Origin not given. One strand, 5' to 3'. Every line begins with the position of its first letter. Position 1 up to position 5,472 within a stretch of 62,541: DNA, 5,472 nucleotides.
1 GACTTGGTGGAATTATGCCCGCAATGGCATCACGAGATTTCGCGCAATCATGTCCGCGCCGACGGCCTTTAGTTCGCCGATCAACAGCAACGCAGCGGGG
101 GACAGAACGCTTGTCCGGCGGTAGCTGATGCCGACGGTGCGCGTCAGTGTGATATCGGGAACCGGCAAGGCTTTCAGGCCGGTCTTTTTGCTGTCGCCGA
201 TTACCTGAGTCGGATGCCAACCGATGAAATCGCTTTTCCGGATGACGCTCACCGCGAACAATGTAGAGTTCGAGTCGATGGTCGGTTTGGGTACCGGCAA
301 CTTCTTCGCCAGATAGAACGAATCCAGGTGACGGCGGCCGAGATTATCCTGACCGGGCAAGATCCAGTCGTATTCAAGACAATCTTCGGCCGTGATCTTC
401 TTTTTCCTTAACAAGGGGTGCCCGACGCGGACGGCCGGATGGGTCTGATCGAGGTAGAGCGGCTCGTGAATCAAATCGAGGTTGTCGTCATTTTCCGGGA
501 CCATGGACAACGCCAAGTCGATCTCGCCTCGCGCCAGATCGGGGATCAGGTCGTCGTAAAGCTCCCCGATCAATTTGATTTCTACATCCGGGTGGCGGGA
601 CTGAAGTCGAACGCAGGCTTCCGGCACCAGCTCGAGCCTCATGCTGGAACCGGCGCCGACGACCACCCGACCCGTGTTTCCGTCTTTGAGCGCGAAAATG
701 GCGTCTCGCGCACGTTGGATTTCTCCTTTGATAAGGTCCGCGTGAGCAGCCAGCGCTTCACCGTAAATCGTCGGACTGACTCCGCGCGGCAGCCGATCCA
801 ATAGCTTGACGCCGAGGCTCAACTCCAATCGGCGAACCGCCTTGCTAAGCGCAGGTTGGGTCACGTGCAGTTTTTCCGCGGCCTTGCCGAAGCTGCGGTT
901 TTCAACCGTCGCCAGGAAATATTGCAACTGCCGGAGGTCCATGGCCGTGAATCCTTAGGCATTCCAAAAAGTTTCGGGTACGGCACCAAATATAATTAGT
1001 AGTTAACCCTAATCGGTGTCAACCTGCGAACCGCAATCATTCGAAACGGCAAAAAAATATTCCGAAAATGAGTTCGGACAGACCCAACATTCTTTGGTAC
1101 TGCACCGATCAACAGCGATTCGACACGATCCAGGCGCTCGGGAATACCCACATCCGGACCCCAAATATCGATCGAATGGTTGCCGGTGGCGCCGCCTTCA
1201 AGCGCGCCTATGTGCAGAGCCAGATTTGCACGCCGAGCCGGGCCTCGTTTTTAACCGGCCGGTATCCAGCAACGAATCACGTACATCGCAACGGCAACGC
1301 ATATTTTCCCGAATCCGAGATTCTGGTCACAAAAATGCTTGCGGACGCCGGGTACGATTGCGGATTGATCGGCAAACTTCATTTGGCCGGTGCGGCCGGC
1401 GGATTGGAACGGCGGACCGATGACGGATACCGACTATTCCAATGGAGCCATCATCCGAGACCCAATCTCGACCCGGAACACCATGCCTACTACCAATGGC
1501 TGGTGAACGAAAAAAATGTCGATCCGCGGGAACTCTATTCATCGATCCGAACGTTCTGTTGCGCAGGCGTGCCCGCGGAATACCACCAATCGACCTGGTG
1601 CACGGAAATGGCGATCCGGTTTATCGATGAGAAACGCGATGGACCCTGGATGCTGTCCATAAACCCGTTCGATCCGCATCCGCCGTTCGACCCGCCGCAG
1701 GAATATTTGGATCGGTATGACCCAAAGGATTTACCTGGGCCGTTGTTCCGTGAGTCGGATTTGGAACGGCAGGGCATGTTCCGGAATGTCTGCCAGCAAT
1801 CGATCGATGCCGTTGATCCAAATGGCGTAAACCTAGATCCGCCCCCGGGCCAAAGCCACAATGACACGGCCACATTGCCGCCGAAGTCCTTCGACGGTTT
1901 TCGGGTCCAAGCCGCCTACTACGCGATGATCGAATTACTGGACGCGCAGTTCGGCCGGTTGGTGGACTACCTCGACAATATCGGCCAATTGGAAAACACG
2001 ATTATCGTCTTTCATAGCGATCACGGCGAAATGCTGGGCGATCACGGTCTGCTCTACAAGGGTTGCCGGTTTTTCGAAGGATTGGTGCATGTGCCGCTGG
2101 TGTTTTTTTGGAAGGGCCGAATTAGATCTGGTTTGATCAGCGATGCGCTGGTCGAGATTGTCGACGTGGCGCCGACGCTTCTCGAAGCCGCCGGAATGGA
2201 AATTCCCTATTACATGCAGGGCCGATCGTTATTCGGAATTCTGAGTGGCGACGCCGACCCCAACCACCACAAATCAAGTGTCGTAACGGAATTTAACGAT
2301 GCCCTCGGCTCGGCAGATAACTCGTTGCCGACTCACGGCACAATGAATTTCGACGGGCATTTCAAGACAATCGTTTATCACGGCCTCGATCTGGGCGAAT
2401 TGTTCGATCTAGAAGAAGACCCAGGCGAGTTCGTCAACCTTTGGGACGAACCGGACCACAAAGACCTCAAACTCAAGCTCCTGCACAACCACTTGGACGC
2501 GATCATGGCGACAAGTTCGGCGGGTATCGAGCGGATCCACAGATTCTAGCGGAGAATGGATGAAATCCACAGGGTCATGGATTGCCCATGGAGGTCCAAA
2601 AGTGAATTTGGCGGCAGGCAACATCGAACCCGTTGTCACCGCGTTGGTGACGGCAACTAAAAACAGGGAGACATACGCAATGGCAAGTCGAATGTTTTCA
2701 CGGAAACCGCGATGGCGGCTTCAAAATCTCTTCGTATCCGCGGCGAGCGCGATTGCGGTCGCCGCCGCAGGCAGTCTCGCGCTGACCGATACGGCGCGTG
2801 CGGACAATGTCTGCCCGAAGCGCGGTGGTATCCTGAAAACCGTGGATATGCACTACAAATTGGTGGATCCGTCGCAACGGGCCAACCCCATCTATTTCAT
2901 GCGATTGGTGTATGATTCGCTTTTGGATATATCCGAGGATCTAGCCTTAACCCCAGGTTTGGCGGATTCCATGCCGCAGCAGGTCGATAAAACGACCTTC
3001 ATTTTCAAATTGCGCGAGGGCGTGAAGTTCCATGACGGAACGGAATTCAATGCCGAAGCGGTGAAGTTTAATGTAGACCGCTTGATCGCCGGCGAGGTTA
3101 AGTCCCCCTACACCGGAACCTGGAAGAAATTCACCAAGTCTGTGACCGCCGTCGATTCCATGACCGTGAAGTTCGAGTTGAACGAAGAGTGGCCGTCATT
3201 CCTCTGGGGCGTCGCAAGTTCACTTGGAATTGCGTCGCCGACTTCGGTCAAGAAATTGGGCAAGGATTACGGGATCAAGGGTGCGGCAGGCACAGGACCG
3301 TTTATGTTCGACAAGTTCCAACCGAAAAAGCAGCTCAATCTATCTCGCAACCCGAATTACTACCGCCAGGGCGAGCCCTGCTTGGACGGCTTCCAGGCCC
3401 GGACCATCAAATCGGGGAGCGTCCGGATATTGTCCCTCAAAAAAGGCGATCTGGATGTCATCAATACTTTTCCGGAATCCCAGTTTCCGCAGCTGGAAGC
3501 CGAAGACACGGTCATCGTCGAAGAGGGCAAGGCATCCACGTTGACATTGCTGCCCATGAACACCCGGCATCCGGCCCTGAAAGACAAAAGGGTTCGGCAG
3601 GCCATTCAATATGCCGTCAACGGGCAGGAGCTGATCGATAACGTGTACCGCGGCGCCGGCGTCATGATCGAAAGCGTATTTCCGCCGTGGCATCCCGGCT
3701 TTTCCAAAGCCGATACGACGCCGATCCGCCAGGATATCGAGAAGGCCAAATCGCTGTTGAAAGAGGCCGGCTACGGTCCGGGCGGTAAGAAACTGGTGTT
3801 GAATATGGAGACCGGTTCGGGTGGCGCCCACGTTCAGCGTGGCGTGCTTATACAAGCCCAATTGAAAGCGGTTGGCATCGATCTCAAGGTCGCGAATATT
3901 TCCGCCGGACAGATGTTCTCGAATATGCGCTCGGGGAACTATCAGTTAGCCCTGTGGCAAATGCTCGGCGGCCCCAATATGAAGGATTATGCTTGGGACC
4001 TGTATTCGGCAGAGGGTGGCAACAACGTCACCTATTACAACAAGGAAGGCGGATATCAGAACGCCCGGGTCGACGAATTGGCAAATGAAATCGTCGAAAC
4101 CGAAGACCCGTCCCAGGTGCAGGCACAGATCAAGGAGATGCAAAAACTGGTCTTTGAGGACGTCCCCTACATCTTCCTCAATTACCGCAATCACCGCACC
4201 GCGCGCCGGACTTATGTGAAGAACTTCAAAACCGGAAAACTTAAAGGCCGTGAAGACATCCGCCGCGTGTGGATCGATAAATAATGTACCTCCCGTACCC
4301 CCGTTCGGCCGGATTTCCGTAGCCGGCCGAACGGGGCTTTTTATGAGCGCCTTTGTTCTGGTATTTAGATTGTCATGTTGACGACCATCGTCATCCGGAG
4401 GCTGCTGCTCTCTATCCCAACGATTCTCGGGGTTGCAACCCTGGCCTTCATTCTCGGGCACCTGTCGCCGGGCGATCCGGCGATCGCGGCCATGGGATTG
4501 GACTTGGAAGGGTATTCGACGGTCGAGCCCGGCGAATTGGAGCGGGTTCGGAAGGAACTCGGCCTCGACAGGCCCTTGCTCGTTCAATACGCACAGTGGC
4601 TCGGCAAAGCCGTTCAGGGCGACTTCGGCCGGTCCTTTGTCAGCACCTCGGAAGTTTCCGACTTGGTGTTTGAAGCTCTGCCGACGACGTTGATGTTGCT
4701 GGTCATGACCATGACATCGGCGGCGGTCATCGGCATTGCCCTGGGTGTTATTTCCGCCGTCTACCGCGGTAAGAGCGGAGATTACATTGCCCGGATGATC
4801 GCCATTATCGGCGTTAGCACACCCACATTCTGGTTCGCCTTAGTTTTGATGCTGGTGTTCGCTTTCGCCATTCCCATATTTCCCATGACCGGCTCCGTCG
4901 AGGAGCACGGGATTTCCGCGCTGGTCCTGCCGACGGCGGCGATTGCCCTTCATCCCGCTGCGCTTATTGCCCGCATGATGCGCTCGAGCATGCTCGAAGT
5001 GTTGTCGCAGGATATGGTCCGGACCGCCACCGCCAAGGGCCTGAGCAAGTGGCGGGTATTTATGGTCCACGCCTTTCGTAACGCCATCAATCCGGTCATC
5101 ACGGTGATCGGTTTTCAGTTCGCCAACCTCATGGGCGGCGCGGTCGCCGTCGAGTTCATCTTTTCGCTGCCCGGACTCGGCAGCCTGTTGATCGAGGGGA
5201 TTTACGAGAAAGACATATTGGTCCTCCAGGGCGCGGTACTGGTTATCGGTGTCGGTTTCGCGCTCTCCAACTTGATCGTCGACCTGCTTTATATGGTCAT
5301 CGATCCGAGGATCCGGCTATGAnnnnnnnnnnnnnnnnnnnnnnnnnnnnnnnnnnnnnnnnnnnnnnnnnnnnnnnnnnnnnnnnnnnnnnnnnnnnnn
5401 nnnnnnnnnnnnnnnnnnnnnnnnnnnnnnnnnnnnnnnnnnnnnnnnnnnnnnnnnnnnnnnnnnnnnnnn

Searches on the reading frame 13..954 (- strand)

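Call 11: search_protein_families(library=pfam, proteins=[window:13-954:-])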
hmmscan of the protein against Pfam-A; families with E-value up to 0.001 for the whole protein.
window:13-954:- (313 aa): 2 families
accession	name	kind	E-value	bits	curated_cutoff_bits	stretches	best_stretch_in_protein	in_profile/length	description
PF03466.25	LysR_substrate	-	1.9e-34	119.3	28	1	91-298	2-207/209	LysR substrate binding domain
PF00126.33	HTH_1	-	4.2e-22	78.3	26.6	1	7-66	1-60/60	Bacterial regulatory helix-turn-helix protein, lysR family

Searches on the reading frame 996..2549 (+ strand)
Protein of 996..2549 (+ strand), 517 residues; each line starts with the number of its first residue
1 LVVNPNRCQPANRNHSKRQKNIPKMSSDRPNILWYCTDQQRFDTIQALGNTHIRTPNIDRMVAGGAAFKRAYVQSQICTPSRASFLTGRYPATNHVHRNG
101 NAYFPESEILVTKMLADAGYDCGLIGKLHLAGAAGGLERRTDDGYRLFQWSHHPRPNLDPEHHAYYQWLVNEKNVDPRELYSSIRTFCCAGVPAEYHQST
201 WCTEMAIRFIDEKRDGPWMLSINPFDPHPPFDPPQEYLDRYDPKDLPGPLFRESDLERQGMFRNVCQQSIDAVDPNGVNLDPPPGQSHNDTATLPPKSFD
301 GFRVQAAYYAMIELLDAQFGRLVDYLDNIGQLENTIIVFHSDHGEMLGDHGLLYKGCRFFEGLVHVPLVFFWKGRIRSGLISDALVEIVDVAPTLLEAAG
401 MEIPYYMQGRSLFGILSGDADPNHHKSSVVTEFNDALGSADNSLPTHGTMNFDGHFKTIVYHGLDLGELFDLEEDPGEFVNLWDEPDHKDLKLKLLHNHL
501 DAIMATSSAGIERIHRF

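Call 11: search_protein_families(library=pfam, proteins=[window:996-2549:+])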
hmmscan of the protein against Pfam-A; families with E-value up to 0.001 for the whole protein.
window:996-2549:+ (517 aa): 3 families
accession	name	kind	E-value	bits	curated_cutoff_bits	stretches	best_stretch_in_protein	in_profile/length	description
PF00884.28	Sulfatase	-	2.8e-42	145.5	25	1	30-401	1-301/301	Sulfatase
PF16347.10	SGSH_C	-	5.5e-20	72.5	29.3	1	348-501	1-149/154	N-sulphoglucosamine sulphohydrolase, C-terminal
PF01663.27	Phosphodiest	-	2.7e-06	27.6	23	0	38-99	7-65/342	Type I phosphodiesterase / nucleotide pyrophosphatase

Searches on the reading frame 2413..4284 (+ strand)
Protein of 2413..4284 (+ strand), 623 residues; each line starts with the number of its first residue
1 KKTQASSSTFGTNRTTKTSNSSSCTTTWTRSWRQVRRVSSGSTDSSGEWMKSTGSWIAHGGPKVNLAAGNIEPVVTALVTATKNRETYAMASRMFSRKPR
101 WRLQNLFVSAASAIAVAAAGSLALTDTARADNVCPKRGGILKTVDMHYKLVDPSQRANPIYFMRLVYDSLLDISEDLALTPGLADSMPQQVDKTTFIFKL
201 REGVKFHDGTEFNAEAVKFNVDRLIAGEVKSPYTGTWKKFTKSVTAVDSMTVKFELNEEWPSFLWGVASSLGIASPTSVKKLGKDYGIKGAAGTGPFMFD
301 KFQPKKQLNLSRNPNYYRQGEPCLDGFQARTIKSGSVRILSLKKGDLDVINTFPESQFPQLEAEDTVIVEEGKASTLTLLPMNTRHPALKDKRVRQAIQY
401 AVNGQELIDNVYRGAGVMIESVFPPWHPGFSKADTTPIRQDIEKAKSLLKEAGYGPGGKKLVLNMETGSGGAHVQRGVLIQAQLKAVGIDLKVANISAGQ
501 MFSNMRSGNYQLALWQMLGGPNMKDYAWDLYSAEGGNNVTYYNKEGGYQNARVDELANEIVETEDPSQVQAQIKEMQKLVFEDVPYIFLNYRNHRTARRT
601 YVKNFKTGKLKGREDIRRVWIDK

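Call 11: search_protein_families(library=pfam, proteins=[window:2413-4284:+])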
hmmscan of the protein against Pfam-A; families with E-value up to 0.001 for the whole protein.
window:2413-4284:+ (623 aa): 1 family
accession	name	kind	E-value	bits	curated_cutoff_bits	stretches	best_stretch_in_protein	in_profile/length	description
PF00496.27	SBP_bac_5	-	5.3e-84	282.9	32.4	1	179-536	2-365/368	Bacterial extracellular solute-binding proteins, family 5 Middle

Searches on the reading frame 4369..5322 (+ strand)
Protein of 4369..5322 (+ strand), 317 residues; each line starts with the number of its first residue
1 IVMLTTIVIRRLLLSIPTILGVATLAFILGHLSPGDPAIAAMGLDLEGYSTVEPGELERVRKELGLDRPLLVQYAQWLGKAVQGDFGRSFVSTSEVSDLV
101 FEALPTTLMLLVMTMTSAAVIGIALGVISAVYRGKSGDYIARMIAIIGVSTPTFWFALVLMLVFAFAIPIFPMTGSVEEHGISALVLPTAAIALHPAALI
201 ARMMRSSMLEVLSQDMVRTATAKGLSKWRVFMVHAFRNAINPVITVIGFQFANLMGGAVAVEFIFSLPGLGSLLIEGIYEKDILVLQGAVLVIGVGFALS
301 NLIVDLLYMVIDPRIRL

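Call 11: search_protein_families(library=pfam, proteins=[window:4369-5322:+])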
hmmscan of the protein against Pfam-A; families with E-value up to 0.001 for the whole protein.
window:4369-5322:+ (317 aa): 2 families
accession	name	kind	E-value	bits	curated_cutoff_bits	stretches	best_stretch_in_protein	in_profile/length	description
PF00528.27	BPD_transp_1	-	5.1e-40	137.6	26.4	1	122-316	1-183/184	Binding-protein-dependent transport system inner membrane component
PF19300.4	BPD_transp_1_N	-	5.9e-12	46.2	23.8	1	7-110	4-113/114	Binding-prot-dependent transport system membrane comp, N-term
